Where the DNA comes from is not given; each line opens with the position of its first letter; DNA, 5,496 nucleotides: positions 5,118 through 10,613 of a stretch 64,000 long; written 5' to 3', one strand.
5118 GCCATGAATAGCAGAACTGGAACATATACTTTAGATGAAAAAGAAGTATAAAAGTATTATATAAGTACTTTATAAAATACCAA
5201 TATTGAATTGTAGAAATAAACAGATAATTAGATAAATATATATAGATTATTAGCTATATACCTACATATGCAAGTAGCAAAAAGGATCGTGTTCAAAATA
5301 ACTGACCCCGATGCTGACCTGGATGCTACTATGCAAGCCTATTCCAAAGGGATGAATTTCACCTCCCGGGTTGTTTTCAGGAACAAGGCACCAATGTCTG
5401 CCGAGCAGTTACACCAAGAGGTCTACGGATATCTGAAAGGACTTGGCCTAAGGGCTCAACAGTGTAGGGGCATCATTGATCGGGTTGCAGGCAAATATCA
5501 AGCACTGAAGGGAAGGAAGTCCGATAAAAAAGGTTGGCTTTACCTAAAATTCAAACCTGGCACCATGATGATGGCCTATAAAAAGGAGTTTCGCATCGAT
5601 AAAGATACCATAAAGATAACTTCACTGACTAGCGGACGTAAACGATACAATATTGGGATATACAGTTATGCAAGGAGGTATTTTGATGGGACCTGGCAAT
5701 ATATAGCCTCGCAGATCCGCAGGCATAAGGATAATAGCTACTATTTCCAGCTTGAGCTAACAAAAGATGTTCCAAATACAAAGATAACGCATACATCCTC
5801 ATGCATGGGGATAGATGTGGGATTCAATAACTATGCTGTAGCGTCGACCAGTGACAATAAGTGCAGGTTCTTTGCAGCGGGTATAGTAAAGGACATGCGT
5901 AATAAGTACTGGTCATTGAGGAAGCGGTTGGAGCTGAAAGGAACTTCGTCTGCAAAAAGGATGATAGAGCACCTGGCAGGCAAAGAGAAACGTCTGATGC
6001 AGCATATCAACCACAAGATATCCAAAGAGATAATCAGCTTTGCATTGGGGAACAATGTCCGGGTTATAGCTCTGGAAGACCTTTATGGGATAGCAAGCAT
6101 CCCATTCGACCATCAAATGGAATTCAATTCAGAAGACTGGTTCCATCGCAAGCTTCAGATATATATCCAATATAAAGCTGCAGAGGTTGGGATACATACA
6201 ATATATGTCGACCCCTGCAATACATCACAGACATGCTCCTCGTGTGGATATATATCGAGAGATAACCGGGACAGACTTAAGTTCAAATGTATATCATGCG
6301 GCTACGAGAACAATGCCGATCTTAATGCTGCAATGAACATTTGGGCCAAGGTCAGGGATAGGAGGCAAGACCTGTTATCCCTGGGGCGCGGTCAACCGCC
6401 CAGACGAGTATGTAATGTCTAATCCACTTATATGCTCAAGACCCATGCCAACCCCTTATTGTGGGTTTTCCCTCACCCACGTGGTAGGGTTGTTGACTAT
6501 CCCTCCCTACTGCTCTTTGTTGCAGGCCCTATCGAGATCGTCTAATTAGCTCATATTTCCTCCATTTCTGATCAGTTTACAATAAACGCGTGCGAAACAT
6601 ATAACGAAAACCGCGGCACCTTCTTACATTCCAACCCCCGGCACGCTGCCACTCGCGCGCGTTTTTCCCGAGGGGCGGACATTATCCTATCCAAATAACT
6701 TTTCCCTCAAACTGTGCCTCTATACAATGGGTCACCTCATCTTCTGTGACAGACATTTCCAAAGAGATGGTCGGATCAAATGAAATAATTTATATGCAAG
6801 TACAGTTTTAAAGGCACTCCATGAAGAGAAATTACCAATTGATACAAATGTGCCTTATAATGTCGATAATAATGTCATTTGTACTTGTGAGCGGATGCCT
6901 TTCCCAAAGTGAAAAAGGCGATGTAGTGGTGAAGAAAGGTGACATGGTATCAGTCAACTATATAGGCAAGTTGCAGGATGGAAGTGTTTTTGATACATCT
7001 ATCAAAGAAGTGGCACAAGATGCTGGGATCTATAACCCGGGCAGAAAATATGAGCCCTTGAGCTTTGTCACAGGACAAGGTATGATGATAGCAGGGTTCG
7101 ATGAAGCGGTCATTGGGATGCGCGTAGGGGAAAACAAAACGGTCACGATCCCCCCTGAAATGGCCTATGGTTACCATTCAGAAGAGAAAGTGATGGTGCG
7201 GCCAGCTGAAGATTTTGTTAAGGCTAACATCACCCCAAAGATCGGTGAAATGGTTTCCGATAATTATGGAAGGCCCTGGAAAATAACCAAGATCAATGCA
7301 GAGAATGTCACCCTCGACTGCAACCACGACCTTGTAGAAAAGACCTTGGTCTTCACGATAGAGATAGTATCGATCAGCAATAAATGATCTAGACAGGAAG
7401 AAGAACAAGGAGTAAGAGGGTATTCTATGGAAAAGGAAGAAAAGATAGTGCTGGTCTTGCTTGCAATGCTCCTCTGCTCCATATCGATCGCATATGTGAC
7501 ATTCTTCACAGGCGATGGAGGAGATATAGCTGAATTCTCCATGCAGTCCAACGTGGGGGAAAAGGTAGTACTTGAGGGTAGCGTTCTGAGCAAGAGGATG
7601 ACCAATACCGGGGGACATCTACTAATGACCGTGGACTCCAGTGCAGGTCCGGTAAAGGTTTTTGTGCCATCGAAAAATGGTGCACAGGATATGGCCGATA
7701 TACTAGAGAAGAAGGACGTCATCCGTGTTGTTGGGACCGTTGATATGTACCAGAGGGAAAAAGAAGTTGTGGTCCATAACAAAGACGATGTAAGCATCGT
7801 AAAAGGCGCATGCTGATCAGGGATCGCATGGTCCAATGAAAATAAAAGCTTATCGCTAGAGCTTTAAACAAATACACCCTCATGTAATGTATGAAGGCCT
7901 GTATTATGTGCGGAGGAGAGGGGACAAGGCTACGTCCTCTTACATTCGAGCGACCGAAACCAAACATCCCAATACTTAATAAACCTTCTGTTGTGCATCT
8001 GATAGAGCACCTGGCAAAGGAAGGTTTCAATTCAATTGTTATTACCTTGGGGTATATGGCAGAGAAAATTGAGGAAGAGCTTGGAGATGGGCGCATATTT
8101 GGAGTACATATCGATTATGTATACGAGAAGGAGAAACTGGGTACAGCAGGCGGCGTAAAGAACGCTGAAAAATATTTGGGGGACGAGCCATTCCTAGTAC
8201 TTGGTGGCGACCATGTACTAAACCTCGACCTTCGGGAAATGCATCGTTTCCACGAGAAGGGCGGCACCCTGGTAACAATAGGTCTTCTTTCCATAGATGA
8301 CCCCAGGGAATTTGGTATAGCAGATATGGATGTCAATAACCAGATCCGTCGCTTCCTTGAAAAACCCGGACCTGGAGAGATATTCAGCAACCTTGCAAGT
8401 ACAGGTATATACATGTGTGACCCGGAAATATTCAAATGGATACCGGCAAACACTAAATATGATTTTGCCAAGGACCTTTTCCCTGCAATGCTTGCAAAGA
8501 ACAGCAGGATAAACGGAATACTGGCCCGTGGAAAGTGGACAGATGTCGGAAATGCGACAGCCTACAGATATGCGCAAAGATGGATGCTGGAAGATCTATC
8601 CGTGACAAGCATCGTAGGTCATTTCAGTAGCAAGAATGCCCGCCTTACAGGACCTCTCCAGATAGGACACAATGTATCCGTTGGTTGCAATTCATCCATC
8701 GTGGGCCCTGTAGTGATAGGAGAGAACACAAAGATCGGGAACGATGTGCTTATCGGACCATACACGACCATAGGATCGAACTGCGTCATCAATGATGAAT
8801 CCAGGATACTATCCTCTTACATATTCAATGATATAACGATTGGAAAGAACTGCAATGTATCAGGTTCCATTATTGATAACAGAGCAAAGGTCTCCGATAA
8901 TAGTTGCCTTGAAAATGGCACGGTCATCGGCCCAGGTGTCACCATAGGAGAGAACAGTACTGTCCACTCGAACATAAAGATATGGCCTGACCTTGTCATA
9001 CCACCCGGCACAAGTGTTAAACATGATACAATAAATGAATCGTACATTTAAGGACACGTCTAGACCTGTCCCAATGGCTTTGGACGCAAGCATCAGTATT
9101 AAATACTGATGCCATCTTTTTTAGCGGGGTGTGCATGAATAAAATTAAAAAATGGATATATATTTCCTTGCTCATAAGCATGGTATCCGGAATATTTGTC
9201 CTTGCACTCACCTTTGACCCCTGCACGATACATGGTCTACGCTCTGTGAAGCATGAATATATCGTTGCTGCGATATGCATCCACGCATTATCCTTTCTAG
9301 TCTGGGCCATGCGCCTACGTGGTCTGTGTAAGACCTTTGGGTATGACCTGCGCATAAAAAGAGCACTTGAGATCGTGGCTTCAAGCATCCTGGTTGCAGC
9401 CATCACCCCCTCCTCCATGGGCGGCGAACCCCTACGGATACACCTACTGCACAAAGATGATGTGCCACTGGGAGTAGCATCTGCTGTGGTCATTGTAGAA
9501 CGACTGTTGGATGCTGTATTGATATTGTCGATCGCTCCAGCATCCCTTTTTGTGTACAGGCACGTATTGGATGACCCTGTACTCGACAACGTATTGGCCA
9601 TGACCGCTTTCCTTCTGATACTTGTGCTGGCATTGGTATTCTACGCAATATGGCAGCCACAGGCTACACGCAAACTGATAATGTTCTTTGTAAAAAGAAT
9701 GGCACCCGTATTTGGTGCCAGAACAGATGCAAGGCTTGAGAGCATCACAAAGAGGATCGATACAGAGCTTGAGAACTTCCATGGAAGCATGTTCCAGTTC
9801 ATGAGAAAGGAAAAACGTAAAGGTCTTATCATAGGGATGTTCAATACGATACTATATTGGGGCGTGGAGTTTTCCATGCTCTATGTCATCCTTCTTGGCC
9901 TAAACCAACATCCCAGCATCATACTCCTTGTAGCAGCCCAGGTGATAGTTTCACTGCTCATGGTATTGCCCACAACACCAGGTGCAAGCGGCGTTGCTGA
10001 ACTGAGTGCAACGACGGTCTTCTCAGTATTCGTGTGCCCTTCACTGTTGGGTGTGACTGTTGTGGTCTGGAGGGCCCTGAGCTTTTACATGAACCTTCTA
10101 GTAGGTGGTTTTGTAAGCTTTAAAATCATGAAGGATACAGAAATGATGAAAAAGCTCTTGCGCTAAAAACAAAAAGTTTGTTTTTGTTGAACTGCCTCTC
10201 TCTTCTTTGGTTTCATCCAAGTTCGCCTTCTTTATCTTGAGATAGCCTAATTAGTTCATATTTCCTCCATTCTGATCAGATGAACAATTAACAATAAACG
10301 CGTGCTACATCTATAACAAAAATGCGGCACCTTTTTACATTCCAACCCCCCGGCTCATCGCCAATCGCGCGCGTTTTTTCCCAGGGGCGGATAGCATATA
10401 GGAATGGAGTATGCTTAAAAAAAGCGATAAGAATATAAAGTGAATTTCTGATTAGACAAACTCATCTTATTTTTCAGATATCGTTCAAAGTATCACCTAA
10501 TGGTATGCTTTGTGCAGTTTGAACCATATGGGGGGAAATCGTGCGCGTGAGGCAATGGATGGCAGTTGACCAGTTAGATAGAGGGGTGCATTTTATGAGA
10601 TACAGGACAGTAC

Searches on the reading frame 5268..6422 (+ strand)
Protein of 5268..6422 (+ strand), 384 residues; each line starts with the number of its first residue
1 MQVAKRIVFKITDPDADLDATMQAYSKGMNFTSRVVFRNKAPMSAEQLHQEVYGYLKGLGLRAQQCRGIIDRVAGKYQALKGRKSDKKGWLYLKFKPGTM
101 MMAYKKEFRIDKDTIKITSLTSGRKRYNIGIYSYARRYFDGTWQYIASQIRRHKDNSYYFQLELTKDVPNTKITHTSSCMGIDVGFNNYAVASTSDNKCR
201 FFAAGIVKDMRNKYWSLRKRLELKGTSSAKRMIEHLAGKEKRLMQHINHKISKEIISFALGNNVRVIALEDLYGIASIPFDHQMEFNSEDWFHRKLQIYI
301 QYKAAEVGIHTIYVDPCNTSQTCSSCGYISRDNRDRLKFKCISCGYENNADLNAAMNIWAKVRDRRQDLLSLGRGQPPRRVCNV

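Call 7: search_protein_families(library=pfam, proteins=[window:5268-6422:+])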
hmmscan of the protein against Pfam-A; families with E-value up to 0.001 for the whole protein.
window:5268-6422:+ (384 aa): 2 families
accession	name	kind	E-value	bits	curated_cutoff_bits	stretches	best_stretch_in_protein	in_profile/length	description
PF07282.18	Cas12f1-like_TNB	-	4.4e-22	78.5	26.3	1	293-358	1-60/60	Cas12f1-like, TNB domain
PF01385.25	OrfB_IS605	-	1.1e-06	29.3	30.5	1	171-274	10-118/120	Probable transposase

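Call 11: find_encoding_contigs(protein=window:5268-6422:+, flank=10000, max_places=10)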
Protein window:5268-6422:+ (384 aa): 9 contigs read that carry it; 9 places shown.
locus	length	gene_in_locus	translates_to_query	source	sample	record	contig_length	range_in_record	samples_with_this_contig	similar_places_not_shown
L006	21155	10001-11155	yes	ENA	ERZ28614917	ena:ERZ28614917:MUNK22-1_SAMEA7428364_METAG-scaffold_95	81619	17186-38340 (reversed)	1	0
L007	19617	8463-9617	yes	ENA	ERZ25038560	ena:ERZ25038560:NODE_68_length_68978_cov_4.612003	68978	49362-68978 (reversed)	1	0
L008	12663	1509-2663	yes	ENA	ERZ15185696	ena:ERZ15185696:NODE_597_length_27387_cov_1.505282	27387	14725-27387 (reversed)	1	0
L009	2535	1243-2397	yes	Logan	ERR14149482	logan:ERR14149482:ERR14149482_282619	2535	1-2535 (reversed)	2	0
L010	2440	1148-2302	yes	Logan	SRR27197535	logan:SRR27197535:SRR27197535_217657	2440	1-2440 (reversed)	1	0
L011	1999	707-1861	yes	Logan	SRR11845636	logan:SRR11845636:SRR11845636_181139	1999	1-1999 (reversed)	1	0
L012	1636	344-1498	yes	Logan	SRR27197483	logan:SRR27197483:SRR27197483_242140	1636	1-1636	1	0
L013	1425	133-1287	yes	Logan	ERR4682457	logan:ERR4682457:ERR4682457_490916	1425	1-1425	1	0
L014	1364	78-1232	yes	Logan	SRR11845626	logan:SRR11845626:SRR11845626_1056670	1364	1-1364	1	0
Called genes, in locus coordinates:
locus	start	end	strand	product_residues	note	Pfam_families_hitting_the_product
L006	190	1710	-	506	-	PF03215:Rad17 (faint), PF00004:AAA, PF21960:RCF1-5-like_lid, PF25361:AAA_lid_RFC1 (weak)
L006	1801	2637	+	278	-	-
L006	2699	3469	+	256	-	PF00303:Thymidylat_synt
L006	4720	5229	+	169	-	-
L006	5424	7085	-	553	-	PF00920:ILVD_EDD_N, PF24877:ILV_EDD_C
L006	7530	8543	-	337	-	PF02811:PHP (weak)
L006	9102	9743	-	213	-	PF00702:Hydrolase, PF13419:HAD_2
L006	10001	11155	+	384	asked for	PF01385:OrfB_IS605 (weak), PF07282:Cas12f1-like_TNB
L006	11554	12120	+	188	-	PF00254:FKBP_C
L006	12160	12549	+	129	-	PF01336:tRNA_anti-codon (weak)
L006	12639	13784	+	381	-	PF00483:NTP_transferase, PF12804:NTP_transf_3 (weak), PF24894:Hexapep_GlmU (faint), PF25084:LbH_EIF2B, PF00132:Hexapep (weak), PF25087:GMPPB_C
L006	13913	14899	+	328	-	PF03706:LPG_synthase_TM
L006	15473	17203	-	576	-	PF04055:Radical_SAM (weak)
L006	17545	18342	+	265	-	PF01656:CbiA, PF06564:CBP_BcsQ, PF09140:MipZ (weak), PF10609:ParA, PF13614:AAA_31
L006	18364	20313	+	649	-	PF23990:PilB3_N, PF00437:T2SSE, PF23989:PilB3_C (faint)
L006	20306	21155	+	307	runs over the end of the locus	PF00482:T2SSF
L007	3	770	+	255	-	?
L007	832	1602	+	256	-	PF00303:Thymidylat_synt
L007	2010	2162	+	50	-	-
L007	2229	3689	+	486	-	-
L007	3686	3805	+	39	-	-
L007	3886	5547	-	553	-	PF00920:ILVD_EDD_N, PF24877:ILV_EDD_C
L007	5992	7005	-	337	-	PF02811:PHP (weak)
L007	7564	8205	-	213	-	PF00702:Hydrolase, PF13419:HAD_2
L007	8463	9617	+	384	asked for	PF01385:OrfB_IS605 (weak), PF07282:Cas12f1-like_TNB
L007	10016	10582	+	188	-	PF00254:FKBP_C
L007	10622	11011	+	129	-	PF01336:tRNA_anti-codon (weak)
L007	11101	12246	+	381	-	PF00483:NTP_transferase, PF12804:NTP_transf_3 (weak), PF24894:Hexapep_GlmU (faint), PF25084:LbH_EIF2B, PF00132:Hexapep (weak), PF25087:GMPPB_C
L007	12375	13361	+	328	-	PF03706:LPG_synthase_TM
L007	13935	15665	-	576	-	PF04055:Radical_SAM (weak)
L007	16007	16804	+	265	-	PF01656:CbiA, PF06564:CBP_BcsQ, PF09140:MipZ (weak), PF10609:ParA, PF13614:AAA_31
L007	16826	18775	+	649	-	PF23990:PilB3_N, PF00437:T2SSE, PF23989:PilB3_C (faint)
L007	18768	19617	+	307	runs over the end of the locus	PF00482:T2SSF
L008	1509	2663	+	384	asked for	PF01385:OrfB_IS605 (weak), PF07282:Cas12f1-like_TNB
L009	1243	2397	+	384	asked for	PF01385:OrfB_IS605 (weak), PF07282:Cas12f1-like_TNB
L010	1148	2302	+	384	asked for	PF01385:OrfB_IS605 (weak), PF07282:Cas12f1-like_TNB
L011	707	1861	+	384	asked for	PF01385:OrfB_IS605 (weak), PF07282:Cas12f1-like_TNB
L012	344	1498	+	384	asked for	PF01385:OrfB_IS605 (weak), PF07282:Cas12f1-like_TNB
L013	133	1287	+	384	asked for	PF01385:OrfB_IS605 (weak), PF07282:Cas12f1-like_TNB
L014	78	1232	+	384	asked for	PF01385:OrfB_IS605 (weak), PF07282:Cas12f1-like_TNB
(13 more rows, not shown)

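Call 38: find_homologous_proteins(query=window:5268-6422:+, max_evalue=1e-40)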
Query window:5268-6422:+ (384 aa): 18 proteins with E <= 1e-40 among 1629 candidates.
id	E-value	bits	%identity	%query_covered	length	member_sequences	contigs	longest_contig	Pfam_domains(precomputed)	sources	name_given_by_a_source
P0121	6.7e-254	860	98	100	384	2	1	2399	PF01385.26,PF07282.19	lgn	-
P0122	2.6e-142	493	59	96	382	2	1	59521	PF01385.26,PF07282.19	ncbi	-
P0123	7.9e-115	402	52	97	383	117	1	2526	PF01385.26,PF07282.19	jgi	-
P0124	1.3e-107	378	50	97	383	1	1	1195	PF01385.26,PF07282.19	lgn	-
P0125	4.1e-100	354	47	97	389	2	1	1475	PF01385.26,PF07282.19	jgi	-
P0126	5.1e-100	353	46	97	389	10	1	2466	PF01385.26,PF07282.19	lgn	-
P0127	8.9e-100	353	46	97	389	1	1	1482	PF01385.26,PF07282.19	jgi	jgi:IS605 OrfB family transposase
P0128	2.6e-97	344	45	97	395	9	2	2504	PF01385.26,PF07282.19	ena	-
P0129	3.0e-97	344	46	97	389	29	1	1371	PF01385.26,PF07282.19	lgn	-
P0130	5.2e-97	343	45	97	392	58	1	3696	PF01385.26,PF07282.19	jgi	jgi:putative transposase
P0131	1.1e-96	342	45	97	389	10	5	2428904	PF01385.26,PF07282.19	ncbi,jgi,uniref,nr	ncbi:transposase, IS605 OrfB family, central region [Methanomethylovorans hollandica DSM 15978]|unir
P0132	5.3e-96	340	45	97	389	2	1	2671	PF01385.26,PF07282.19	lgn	-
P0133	3.4e-95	337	44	97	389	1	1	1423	PF01385.26,PF07282.19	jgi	jgi:putative transposase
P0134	1.2e-93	332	45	97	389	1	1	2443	PF01385.26,PF07282.19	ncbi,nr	ncbi:MAG: transposase [Alphaproteobacteria bacterium]|nr:MAG: transposase [Alphaproteobacteria bacte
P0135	1.8e-93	332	44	97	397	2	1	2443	PF01385.26,PF07282.19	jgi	-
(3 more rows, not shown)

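Call 59: find_encoding_contigs(protein=P0122, flank=10000, max_places=3)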
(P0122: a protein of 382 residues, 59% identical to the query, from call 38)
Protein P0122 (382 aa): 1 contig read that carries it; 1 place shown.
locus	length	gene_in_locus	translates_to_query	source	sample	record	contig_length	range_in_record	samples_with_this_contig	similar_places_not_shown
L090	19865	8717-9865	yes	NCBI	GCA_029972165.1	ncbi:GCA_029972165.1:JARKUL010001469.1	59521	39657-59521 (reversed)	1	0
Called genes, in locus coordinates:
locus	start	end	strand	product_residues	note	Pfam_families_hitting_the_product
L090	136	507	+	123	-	-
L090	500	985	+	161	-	-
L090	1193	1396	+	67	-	-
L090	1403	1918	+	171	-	-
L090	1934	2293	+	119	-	-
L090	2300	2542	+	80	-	-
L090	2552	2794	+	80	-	-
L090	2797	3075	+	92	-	-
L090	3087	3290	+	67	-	-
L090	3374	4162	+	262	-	-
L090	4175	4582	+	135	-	-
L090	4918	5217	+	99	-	-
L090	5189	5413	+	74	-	-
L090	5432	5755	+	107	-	-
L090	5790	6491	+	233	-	-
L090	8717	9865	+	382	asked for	PF01385:OrfB_IS605, PF07282:Cas12f1-like_TNB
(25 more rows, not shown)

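Call 72: search_protein_families(library=pfam, proteins=[L007:2229-3689:+, L006:4720-5229:+, L006:1801-2637:+], max_evalue=0.1)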
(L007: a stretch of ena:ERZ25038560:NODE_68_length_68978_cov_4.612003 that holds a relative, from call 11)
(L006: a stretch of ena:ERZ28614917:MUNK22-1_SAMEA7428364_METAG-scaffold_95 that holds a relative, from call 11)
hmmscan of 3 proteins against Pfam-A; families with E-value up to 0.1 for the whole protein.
L007:2229-3689:+ (486 aa): 0 families

L006:4720-5229:+ (169 aa): 0 families

L006:1801-2637:+ (278 aa): 1 family
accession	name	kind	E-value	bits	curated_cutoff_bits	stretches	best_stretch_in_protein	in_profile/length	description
PF01515.24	PTA_PTB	-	0.0089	15.9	24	1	9-75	2-71/319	Phosphate acetyl/butaryl transferase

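Call 79: find_encoding_contigs(protein=P0131, flank=10000, max_places=10)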
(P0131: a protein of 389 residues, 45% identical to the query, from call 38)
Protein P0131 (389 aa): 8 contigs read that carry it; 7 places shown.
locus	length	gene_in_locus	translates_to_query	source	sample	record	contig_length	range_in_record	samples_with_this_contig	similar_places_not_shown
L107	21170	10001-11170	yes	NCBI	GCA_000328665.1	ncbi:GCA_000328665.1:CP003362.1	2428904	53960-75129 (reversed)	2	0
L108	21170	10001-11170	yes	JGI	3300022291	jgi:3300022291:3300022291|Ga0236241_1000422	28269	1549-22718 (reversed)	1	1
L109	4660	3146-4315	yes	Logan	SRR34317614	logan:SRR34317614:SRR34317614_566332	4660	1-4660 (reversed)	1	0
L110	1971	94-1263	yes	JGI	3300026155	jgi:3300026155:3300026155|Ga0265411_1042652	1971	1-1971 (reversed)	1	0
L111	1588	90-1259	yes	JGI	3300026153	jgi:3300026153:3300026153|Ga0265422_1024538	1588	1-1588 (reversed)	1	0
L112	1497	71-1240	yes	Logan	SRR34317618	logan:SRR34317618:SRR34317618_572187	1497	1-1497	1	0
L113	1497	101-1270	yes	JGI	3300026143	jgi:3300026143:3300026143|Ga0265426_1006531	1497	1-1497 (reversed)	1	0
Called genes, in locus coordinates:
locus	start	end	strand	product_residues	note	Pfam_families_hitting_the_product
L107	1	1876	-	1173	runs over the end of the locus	PF02463:SMC_N, PF13175:AAA_15 (weak), PF13304:AAA_21 (faint), PF13476:AAA_23, PF13555:AAA_29 (weak), PF12795:MscS_porin (faint), PF24161:CCDC39 (weak), PF06470:SMC_hinge, +1 more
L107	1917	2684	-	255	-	-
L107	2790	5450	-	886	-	PF02463:SMC_N, PF13175:AAA_15, PF13304:AAA_21 (faint), PF13476:AAA_23, PF13555:AAA_29 (weak)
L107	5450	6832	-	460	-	PF00149:Metallophos, PF12850:Metallophos_2 (faint)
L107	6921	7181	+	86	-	PF23958:DUF7287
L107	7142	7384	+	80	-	-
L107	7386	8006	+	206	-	PF23959:DUF7288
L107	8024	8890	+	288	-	-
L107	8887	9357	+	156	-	PF23928:DUF7266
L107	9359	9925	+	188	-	PF23960:DUF7289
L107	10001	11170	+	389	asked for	PF01385:OrfB_IS605, PF07282:Cas12f1-like_TNB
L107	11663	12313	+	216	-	PF07790:Pilin_N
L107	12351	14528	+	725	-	PF00270:DEAD (faint), PF04851:ResIII (faint), PF06733:DEAD_2, PF13307:Helicase_C_2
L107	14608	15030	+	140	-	PF09579:Spore_YtfJ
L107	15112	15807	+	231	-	-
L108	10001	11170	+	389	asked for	PF01385:OrfB_IS605, PF07282:Cas12f1-like_TNB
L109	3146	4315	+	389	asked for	PF01385:OrfB_IS605, PF07282:Cas12f1-like_TNB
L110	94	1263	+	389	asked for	PF01385:OrfB_IS605, PF07282:Cas12f1-like_TNB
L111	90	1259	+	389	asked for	PF01385:OrfB_IS605, PF07282:Cas12f1-like_TNB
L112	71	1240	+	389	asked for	PF01385:OrfB_IS605, PF07282:Cas12f1-like_TNB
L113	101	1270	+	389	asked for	PF01385:OrfB_IS605, PF07282:Cas12f1-like_TNB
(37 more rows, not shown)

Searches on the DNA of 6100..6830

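Call 21: search_rna_families(source=window, start=6100, end=6830, threshold=evalue, max_evalue=10)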
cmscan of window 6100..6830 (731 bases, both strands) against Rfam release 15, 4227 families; matches with E-value up to 10: 6.
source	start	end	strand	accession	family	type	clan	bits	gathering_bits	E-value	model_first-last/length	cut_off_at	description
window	6350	6483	-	RF01757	sbcD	Gene; sRNA;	-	16.9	40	0.74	1-155/155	no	sbcD RNA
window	6299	6349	+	RF01420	snoR113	Gene; snRNA; snoRNA; CD-box;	-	16.9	47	1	1-103/103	no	Small nucleolar RNA snoR113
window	6511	6574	-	RF00317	snoZ163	Gene; snRNA; snoRNA; CD-box;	-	15.3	39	2.9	1-90/90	no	Small nucleolar RNA Z163/Z177 family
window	6205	6233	-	RF01423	snoR117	Gene; snRNA; snoRNA; CD-box;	-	15.3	42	3.5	1-80/80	no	small nucleolar RNA snoR117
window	6346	6387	-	RF03310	mir-1544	Gene; miRNA;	-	14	46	8.5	1-59/59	no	mir-1544 microRNA precursor family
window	6552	6678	+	RF02132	HOXB13-AS1_1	Gene; lncRNA;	-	12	60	5.8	1-136/136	no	HOXB13 antisense RNA 1 conserved region 1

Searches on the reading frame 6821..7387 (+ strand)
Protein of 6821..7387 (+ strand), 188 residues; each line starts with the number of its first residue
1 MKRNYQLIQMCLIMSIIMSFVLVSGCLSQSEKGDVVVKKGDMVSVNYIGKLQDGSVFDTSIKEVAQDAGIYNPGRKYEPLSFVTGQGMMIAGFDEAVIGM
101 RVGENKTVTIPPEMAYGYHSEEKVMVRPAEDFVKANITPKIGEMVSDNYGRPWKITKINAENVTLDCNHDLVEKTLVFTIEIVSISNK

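Call 7: search_protein_families(library=pfam, proteins=[window:6821-7387:+])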
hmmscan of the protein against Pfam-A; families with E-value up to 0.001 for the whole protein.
window:6821-7387:+ (188 aa): 1 family
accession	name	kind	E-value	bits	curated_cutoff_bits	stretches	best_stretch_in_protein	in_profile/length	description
PF00254.34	FKBP_C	-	5.8e-22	78.3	21.1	1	37-182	5-93/94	FKBP-type peptidyl-prolyl cis-trans isomerase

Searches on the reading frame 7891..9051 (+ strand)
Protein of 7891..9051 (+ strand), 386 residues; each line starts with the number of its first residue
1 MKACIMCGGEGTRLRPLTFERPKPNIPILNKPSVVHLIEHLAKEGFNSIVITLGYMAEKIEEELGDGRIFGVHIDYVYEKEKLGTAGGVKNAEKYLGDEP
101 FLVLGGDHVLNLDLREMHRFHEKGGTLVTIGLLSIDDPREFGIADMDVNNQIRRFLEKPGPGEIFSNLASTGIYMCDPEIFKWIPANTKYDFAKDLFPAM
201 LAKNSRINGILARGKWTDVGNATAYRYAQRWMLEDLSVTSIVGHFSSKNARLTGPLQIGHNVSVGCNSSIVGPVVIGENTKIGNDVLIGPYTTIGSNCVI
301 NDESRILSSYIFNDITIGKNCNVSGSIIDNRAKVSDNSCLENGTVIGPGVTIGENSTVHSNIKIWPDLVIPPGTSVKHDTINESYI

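Call 8: search_protein_families(library=pfam, proteins=[window:7891-9051:+])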
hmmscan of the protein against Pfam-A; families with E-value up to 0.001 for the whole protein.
window:7891-9051:+ (386 aa): 8 families
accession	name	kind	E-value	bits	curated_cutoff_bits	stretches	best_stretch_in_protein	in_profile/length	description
PF00483.29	NTP_transferase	-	2e-51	175.4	21.2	1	2-230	1-240/245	Nucleotidyl transferase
PF25084.1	LbH_EIF2B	-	3.9e-20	72.3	54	1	260-358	8-105/105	EIF2B subunit epsilon LbH domain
PF00132.30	Hexapep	-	1.8e-16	59.4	27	3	279-306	1-28/36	Bacterial transferase hexapeptide (six repeats)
PF12804.13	NTP_transf_3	-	4.9e-07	30.5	27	1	3-110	1-98/160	MobA-like NTP transferase domain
PF25087.1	GMPPB_C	-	1.1e-06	28.7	39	1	270-355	1-86/110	GMPPB C-terminal domain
PF24894.1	Hexapep_GlmU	-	2e-06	28.3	23.3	1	293-337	36-80/104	GlmU-like, C-terminal hexapeptide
PF25247.1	LbH_GLGC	-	0.00031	21.1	27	1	269-362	27-121/135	GLGC left-handed parallel beta-helix domain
PF14602.12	Hexapep_2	-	0.00097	19.2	27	0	255-288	1-32/34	Hexapeptide repeat of succinyl-transferase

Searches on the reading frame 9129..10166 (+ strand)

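Call 7: search_protein_families(library=pfam, proteins=[window:9129-10166:+])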
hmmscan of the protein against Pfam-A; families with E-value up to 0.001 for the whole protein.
window:9129-10166:+ (345 aa): 1 family
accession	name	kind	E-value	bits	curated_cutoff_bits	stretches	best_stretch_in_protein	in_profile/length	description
PF03706.18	LPG_synthase_TM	-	3e-47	162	33.4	1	12-326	3-302/302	Lysylphosphatidylglycerol synthase TM region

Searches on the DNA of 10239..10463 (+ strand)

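Call 29: search_dna_similar(query=window:10239-10463:+, collection=plasmids, mode=distant, max_evalue=0.01)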
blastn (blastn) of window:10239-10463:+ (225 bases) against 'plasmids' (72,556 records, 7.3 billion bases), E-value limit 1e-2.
No match.

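Call 30: search_dna_similar(query=window:10239-10463:+, collection=phages, mode=distant, max_evalue=0.01)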
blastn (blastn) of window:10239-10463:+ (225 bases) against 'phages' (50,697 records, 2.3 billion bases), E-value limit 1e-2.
No match.
